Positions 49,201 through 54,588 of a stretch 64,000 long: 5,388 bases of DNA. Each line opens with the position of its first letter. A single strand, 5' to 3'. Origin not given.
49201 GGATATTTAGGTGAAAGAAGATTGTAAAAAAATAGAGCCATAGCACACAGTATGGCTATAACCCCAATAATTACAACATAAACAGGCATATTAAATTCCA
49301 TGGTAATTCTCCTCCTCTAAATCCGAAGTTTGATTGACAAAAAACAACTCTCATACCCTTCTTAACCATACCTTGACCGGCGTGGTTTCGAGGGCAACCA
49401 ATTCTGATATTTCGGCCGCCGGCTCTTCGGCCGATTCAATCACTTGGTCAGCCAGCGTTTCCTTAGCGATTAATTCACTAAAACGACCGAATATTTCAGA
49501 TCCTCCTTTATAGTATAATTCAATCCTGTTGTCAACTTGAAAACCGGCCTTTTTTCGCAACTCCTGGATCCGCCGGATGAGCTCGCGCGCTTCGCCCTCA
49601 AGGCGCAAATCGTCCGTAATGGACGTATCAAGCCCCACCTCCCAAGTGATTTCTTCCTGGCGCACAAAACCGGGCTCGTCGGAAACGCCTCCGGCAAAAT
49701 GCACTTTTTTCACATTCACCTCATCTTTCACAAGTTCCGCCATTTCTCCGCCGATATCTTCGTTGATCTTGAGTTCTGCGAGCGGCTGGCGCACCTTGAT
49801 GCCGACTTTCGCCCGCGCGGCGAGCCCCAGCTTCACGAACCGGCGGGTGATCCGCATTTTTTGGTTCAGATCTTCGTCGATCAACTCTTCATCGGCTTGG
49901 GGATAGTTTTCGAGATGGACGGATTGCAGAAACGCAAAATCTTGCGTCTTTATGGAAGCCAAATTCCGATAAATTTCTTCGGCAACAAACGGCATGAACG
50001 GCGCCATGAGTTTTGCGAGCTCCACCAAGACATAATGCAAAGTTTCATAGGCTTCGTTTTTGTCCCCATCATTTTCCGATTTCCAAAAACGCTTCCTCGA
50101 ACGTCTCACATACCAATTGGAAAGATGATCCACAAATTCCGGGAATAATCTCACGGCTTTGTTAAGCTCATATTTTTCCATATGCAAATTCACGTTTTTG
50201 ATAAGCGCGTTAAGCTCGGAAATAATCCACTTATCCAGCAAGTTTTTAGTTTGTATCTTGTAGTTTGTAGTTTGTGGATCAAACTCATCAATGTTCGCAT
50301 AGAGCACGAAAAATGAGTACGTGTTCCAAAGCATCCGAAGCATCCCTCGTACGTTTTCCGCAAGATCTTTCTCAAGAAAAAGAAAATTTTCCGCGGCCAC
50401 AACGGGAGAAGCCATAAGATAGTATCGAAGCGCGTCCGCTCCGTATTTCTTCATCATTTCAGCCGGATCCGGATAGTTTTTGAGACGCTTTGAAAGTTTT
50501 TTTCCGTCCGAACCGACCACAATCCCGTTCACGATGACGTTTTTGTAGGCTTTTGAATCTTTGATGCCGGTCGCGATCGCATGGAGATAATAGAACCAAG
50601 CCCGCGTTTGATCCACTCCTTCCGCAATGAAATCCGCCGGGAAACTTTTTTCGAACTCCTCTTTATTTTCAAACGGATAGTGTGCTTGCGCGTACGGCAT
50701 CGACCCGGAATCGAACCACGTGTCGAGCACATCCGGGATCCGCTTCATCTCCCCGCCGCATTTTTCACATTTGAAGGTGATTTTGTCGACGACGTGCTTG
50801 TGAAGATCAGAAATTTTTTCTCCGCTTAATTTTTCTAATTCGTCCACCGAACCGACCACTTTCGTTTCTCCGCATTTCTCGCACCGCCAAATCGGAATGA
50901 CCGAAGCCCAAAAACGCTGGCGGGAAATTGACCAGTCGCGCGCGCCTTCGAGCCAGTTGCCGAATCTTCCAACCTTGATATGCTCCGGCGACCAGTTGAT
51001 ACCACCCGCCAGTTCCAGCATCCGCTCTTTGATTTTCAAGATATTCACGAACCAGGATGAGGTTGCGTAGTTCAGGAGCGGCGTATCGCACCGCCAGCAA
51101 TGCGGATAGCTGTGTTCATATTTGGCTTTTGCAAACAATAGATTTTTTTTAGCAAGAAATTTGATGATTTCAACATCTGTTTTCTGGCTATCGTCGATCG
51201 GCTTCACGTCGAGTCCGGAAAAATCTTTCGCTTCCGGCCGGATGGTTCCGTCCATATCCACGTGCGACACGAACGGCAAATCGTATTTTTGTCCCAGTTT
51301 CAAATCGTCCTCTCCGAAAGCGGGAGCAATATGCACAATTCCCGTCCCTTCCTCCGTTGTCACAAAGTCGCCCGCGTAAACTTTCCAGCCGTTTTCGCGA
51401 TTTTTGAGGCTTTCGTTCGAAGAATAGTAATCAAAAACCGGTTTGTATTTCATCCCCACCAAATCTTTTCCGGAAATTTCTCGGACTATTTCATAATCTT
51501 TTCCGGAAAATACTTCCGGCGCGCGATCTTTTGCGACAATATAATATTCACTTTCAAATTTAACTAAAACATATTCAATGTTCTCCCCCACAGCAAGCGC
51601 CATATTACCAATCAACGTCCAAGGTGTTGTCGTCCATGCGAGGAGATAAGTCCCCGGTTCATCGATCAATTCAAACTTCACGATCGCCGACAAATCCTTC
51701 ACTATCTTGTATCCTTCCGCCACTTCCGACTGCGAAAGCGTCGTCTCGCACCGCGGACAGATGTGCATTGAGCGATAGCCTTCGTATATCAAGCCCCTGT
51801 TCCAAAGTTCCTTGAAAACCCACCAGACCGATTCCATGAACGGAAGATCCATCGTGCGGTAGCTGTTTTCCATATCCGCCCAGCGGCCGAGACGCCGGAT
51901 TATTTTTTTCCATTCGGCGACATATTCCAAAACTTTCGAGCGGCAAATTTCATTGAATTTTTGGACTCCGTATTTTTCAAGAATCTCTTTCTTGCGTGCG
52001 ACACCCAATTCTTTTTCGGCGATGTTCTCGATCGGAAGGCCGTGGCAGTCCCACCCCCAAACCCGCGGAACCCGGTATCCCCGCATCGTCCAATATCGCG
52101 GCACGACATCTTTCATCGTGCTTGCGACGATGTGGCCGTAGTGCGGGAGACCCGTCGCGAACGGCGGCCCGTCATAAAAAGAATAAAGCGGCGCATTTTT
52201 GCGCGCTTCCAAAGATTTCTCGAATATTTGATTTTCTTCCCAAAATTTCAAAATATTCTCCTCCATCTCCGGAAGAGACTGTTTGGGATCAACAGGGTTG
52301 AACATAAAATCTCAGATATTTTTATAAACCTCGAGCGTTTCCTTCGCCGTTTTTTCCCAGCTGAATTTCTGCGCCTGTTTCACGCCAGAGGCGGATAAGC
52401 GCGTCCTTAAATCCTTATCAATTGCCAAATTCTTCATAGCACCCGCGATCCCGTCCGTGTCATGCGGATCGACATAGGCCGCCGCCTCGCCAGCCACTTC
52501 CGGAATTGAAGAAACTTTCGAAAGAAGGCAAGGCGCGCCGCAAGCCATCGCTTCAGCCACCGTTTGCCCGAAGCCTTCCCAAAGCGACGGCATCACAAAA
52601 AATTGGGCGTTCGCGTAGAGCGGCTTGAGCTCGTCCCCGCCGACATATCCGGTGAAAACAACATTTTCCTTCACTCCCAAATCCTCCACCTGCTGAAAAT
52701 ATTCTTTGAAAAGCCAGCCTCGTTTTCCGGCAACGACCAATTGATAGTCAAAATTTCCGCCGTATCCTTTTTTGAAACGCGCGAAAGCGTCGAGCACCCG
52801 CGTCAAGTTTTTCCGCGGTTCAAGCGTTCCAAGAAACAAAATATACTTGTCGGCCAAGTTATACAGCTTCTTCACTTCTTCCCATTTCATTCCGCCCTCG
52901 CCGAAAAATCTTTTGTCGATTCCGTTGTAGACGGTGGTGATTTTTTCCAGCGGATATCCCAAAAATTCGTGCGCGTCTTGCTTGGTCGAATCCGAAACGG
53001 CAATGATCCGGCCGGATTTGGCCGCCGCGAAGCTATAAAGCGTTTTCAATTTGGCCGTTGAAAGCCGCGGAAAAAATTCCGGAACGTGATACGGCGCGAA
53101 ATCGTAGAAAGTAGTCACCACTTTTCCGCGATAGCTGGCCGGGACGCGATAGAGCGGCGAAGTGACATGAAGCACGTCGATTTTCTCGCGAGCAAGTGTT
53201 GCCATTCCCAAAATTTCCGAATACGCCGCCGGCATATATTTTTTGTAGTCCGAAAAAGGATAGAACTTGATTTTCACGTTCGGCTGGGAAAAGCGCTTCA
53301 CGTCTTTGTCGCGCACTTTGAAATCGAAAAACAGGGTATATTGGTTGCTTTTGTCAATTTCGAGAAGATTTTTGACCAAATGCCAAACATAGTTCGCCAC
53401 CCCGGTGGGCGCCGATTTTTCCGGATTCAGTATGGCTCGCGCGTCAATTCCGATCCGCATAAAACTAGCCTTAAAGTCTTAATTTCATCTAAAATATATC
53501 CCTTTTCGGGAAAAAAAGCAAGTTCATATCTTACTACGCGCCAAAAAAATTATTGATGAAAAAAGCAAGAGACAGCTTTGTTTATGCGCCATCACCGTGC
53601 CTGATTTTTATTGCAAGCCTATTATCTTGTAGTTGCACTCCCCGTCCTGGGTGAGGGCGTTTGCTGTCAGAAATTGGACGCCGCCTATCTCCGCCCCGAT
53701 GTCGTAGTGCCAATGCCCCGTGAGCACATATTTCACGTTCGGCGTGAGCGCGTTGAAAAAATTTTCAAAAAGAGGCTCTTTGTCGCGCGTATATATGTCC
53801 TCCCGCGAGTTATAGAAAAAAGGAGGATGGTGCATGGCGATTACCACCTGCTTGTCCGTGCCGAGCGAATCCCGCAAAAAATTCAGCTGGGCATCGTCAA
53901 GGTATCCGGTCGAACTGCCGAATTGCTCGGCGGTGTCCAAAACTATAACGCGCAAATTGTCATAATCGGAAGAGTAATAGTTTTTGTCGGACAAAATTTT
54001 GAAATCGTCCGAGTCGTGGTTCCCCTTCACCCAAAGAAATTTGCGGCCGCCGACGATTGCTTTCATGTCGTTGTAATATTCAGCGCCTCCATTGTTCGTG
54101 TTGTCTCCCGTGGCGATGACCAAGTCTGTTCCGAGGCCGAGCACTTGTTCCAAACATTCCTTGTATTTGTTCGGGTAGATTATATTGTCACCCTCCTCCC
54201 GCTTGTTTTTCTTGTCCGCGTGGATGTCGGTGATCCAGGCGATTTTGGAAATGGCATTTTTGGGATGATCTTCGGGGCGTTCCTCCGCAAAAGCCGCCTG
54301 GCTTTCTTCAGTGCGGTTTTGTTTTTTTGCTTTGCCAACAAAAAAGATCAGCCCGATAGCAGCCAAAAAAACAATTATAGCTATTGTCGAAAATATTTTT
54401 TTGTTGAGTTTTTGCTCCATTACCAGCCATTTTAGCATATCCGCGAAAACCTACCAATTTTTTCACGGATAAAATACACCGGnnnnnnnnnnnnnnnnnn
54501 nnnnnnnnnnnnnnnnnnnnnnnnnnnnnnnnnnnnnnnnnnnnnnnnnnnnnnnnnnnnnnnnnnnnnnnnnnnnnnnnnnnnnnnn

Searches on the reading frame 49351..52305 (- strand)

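Call 9: search_protein_families(library=pfam, proteins=[window:49351-52305:-], max_evalue=0.001)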
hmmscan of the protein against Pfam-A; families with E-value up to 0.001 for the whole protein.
window:49351-52305:- (984 aa): 4 families
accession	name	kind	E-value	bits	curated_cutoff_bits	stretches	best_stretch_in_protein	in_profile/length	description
PF00133.28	tRNA-synt_1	-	3e-136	454.9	22.7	1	18-641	2-413/414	tRNA synthetases class I (I, L, M and V)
PF08264.19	Anticodon_1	-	2.5e-35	122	25.1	1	691-842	1-144/148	Anticodon-binding domain of tRNA ligase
PF19302.4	DUF5915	-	2.5e-22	79.8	27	1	881-965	93-180/195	Domain of unknown function (DUF5915)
PF09334.17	tRNA-synt_1g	-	4.9e-18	65.5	20.1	2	48-195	8-135/391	tRNA synthetases class I (M)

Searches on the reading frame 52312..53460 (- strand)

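Call 9: search_protein_families(library=pfam, proteins=[window:52312-53460:-], max_evalue=0.001)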
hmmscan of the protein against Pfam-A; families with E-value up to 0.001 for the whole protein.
window:52312-53460:- (382 aa): 6 families
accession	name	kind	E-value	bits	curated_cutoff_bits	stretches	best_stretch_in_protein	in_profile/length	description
PF00534.26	Glycos_transf_1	-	4e-33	114.8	26.4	1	200-359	11-169/172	Glycosyl transferases group 1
PF13692.12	Glyco_trans_1_4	-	1.1e-30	107.1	27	1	205-346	2-140/142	Glycosyl transferases group 1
PF13439.12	Glyco_transf_4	-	2.2e-17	64.1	28.5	1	19-182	2-167/170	Glycosyltransferase Family 4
PF20706.3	GT4-conflict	-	3e-11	43.4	26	1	205-318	198-315/385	Family 4 Glycosyltransferase in conflict systems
PF13579.12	Glyco_trans_4_4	-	2.1e-06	28.6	29.7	1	64-180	45-158/158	Glycosyl transferase 4-like domain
PF13524.12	Glyco_trans_1_2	-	3.3e-06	27.6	25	1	239-376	15-143/144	Glycosyl transferase-like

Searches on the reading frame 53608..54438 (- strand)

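Call 9: search_protein_families(library=pfam, proteins=[window:53608-54438:-], max_evalue=0.001)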
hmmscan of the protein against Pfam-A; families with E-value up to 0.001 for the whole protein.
window:53608-54438:- (276 aa): 2 families
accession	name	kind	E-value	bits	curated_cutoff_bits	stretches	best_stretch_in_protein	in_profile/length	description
PF00149.33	Metallophos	-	8.4e-14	52.9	21.5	1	65-245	2-190/191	Calcineurin-like phosphoesterase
PF12850.12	Metallophos_2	-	2.1e-05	25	27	1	65-257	2-130/154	Calcineurin-like phosphoesterase superfamily domain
